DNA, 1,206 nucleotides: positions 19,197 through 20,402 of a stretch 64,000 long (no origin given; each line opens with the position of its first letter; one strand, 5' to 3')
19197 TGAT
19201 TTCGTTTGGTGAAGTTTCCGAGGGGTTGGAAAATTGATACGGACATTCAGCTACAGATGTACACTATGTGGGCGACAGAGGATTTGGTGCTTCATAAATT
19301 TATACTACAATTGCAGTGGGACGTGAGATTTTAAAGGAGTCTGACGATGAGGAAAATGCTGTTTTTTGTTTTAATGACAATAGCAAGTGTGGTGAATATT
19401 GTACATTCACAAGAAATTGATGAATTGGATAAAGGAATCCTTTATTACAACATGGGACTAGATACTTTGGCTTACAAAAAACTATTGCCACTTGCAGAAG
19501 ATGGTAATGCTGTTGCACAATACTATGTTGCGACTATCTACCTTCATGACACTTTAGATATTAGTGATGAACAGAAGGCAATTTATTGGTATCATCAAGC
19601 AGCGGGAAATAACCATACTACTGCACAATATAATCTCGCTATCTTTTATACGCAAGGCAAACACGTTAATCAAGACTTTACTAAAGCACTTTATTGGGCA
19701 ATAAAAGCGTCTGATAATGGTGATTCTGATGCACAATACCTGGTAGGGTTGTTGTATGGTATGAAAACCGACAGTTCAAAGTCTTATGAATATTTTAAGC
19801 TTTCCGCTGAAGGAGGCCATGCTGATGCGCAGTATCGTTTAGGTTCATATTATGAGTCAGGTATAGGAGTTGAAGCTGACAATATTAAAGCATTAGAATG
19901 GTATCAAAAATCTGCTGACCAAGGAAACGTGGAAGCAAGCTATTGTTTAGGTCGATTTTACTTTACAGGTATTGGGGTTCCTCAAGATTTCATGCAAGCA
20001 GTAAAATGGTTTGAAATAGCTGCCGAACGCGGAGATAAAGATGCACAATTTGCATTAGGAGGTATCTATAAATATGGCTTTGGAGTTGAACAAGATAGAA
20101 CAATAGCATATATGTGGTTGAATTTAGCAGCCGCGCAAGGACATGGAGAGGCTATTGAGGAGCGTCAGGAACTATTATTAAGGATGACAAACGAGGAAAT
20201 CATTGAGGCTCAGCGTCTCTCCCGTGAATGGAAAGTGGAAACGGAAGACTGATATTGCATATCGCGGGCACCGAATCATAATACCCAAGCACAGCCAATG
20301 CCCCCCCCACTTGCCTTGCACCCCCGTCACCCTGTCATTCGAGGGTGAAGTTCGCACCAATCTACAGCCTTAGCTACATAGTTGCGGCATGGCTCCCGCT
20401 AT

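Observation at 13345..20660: P4-like integrative element in tRNA-Glu carrying three cargo genes of unknown function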

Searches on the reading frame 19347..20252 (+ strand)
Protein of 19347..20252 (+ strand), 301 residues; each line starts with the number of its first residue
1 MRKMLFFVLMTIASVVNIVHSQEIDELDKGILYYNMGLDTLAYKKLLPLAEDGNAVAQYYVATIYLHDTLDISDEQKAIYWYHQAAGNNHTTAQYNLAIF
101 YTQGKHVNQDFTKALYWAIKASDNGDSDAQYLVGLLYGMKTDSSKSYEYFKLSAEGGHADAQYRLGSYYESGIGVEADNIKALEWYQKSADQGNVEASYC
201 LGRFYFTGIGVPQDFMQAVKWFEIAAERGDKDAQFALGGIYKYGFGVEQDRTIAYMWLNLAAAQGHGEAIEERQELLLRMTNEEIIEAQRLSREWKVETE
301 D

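Call 4: search_protein_families(library=pfam, proteins=[window:19347-20252:+], max_evalue=0.01)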
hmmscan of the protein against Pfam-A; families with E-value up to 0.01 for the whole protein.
window:19347-20252:+ (301 aa): 2 families
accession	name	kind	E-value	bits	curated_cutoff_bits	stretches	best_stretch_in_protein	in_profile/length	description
PF08238.18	Sel1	-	1.1e-54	181.3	30.7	6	159-194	1-36/36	Sel1 repeat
PF23310.1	TPR_27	-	1.1e-05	25.5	27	0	154-202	23-68/110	Plant tetratrico peptide repeats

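Call 9: search_protein_families(library=padloc, proteins=[window:19347-20252:+], max_evalue=0.1)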
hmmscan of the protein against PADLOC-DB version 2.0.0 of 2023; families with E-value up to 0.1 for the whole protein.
window:19347-20252:+ (301 aa): 1 family
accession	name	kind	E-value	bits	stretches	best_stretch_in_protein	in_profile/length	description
PDLC00284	PtuA1|PtuA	-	4.2e-07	27.1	1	139-192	1-54/545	AAA ATPase domain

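Call 10: search_protein_families(library=phrogs, proteins=[window:19347-20252:+], max_evalue=0.01)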
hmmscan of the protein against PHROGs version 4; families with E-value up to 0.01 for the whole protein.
window:19347-20252:+ (301 aa): 4 families
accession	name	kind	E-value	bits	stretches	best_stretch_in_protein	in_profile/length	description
phrog_8741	-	unknown function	1.9e-64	219.3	2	139-271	90-222/380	-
phrog_35683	-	unknown function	1.1e-05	25.5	0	180-232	52-104/471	-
phrog_27508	-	unknown function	0.00078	19.7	1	180-266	165-260/298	-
phrog_11796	-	unknown function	0.0052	17.9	0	71-116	162-206/217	-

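Call 35: search_dna_similar(query=window:19347-20252:+, collection=phages, mode=protein, max_evalue=0.00001, max_rows=15)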
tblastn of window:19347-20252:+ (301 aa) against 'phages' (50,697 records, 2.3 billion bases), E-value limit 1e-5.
Records with a match: 24; places in all: 49; records where one place covers at least 80% of the query: 2.
Best place of each record, by identity: <60% 24.
By first word of the organism name: Acinetobacter 12; Bacteriophage 4; Salmonella 4; Pseudomonas 2; Akkermansia 1; Escherichia 1.
By host as written in the record: - 14; Salmonella enterica subsp. enterica serovar Kentucky 3; Pseudomonas aeruginosa 2; Homo sapiens 1; Akkermansia muciniphila 1; Acinetobacter baumannii (Acibaumc2) 1; Acinetobacter baumannii (Acibaumc1) 1; Escherichia coli O157:H7 ATCC 43895 1.
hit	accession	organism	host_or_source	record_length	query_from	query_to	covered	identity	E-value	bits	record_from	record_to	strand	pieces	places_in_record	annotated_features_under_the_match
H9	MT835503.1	Bacteriophage sp.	human fecal samples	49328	42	270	76%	36.9%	1e-16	143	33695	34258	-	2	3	record has no annotation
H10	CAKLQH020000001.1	Acinetobacter phage MD-2021a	not known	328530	1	255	85%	31.7%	1e-21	100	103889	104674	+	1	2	hcpC_1: Putative beta-lactamase hcpC precursor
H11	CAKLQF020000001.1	Acinetobacter phage MD-2021a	not known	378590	1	255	85%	31.7%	1e-21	100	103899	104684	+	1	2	hcpC_1: Putative beta-lactamase hcpC precursor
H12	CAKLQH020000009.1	Acinetobacter phage MD-2021a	not known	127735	42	271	76%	34.6%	3e-27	180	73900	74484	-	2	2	hcpC_3: Putative beta-lactamase hcpC precursor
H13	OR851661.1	Salmonella phage S.Kent 1-2-1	Salmonella enterica subsp. enterica ...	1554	50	276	75%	34.9%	2e-11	139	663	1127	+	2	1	record has no annotation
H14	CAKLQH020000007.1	Acinetobacter phage MD-2021a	not known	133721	74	281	69%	37.2%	1e-22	103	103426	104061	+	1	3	hcpC_2: Putative beta-lactamase hcpC precursor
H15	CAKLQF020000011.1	Acinetobacter phage MD-2021a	not known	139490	74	281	69%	37.2%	1e-22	103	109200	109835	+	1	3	hcpC_2: Putative beta-lactamase hcpC precursor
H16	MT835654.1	Bacteriophage sp.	human fecal samples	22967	42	266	75%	33.3%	5e-25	110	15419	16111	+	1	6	record has no annotation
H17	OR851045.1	Salmonella phage S.Kent 1-2-1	Salmonella enterica subsp. enterica ...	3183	53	262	70%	33.5%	6e-30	124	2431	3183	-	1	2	record has no annotation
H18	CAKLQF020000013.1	Acinetobacter phage MD-2021a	not known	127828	86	271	62%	36.6%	3e-27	117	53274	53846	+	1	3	hcpC_3: Putative beta-lactamase hcpC precursor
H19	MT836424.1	Bacteriophage sp.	human fecal samples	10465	52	250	66%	29.6%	7e-8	59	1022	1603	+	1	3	record has no annotation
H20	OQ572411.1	Pseudomonas phage Y10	Pseudomonas aeruginosa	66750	83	270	62%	30.8%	5e-14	78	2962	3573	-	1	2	record has no annotation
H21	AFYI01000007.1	Salmonella enterica subsp. enterica serovar Infantis str. ...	Homo sapiens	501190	82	276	65%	29.2%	1e-5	53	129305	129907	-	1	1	Sel1 repeat protein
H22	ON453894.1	Akkermansia phage Chambord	Akkermansia muciniphila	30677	107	284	59%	31.7%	3e-17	88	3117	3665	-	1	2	hypothetical protein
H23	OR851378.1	Salmonella phage S.Kent 1-2-1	Salmonella enterica subsp. enterica ...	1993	98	273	58%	27.1%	2e-7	58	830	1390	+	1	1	record has no annotation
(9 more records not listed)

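Call 44: find_related_loci(query=window:19347-20252:+, collection=viral_contigs, flank=8000)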
Query window:19347-20252:+ (301 aa) in viral_contigs; peptide patterns used: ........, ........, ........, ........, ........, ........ (x = any residue, [..] = any of these).
55 stretches matched a pattern; 3 encode a relative of the query (tblastn E <= 1e-3); 3 distinct loci.
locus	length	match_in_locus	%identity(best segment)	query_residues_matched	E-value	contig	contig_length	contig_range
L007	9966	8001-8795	33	43-270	1e-26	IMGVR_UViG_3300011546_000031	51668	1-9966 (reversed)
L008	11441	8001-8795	33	43-270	9e-26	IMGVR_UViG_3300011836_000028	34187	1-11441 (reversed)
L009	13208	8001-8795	33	43-270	9e-26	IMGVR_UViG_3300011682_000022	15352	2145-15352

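Call 54: find_related_loci(query=window:19347-20252:+, collection=metagenome_contigs, flank=8000)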
Query window:19347-20252:+ (301 aa) in metagenome_contigs; peptide patterns used: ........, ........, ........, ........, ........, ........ (x = any residue, [..] = any of these).
600 stretches matched a pattern (row limit reached: there are more); 112 encode a relative of the query (tblastn E <= 1e-3); the best 80 are kept; 80 distinct loci.
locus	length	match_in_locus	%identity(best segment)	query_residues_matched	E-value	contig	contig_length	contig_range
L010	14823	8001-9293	42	30-296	2e-57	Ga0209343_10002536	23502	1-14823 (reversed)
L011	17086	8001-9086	40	34-294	4e-55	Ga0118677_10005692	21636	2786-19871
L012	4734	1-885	43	30-270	2e-50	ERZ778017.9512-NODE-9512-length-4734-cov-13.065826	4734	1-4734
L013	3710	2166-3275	37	4-296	9e-49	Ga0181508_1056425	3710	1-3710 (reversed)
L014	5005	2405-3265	41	53-296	2e-47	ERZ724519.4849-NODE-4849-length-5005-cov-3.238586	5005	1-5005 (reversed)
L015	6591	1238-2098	41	53-296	2e-47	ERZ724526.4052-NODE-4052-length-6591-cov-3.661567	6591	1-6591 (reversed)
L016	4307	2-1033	41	39-295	2e-46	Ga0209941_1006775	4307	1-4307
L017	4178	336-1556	42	21-269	3e-46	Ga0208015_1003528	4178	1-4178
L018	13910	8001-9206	35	6-276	1e-45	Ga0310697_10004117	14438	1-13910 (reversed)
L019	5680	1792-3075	34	20-296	1e-45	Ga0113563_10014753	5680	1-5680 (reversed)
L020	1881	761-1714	42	50-290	2e-46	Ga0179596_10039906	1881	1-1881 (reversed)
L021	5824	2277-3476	41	26-269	3e-45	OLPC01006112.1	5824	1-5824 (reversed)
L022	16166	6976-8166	36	1-265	2e-45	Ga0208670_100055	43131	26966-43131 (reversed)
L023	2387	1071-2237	38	26-269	3e-45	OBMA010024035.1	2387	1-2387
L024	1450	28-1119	37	1-294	1e-46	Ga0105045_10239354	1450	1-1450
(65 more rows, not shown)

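Call 58: search_protein_families(library=ncbifam, proteins=[window:19347-20252:+], max_evalue=0.01)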
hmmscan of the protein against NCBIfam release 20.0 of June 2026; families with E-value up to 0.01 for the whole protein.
window:19347-20252:+ (301 aa): 4 families
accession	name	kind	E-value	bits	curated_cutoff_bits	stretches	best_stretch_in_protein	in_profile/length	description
NF033786.1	phenyl_MerG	equivalog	6.1e-30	104.8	350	2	153-297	59-212/217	phenylmercury resistance protein MerG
NF038194.1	AlgK_TPR_lipo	equivalog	2e-22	79.5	700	2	139-294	278-432/448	alginate biosynthesis TPR repeat lipoprotein AlgK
NF047621.1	FlgprotMotXVib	equivalog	6.9e-16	58.4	330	2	142-222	91-171/211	flagellar protein MotX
NF045484.1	TransRegExoR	equivalog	2.3e-09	36.9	450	1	139-270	58-200/267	exopolysaccharide production regulator ExoR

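Call 85: search_solved_structures(query=window:19347-20252:+, max_evalue=1e-10)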
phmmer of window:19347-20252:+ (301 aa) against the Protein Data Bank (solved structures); distinct sequences matched with E-value up to 1e-10: 19.
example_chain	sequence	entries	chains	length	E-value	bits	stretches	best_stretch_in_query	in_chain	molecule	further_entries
8sxq_A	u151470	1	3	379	2.8e-74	253.2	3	75-294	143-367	SEL-1 repeat protein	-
4bwr_A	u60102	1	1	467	3.2e-71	243.2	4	147-266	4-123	PROTEIN CORRESPONDING TO LOCUS C5321 FROM CFT073 E.COLI STRAIN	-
6ok3_A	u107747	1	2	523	5.3e-70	239.2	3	76-262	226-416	Sel1 repeat protein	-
6deh_A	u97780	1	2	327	6.5e-61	209.4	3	110-295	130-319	TPR repeat protein, protein-protein interaction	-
6onw_A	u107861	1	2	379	9.8e-41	143.1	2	108-267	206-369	Sel1 repeat protein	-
8ket_C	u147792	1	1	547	4.6e-39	137.6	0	147-266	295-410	Protein sel-1 homolog 1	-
9uav_C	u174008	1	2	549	4.9e-39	137.6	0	147-253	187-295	Protein sel-1 homolog 1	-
8kes_D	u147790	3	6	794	3.6e-38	134.7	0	147-266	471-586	Protein sel-1 homolog 1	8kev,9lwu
9og0_C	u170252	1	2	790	1.1e-37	133.1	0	147-253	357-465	Protein sel-1 homolog 1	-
6ork_A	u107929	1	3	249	2.4e-34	122.2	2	103-228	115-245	Sel1 repeat protein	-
6ur7_A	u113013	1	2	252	4.1e-30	108.3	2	126-250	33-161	Sel1 repeat family protein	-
5b26_A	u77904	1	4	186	1.5e-24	90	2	145-247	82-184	Protein sel-1 homolog 1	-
6orc_A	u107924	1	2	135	6.6e-23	84.6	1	186-266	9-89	Sel1 repeat protein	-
8d9x_A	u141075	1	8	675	3.6e-21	78.9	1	77-212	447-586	Maltodextrin-binding protein,DAP3-binding cell death enhancer 1 short form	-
1ouv_A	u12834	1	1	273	2.3e-18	69.7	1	107-251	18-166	conserved hypothetical secreted protein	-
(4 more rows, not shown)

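Call 100: list_cluster_members(proteins=[window:19356-20252:+, window:19374-20252:+, window:10770-13169:-])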
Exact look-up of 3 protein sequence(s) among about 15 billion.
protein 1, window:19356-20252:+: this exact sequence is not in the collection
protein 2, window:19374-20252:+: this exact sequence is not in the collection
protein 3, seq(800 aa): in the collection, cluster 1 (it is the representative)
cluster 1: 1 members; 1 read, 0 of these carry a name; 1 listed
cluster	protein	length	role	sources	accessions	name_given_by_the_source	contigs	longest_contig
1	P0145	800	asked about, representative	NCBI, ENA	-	-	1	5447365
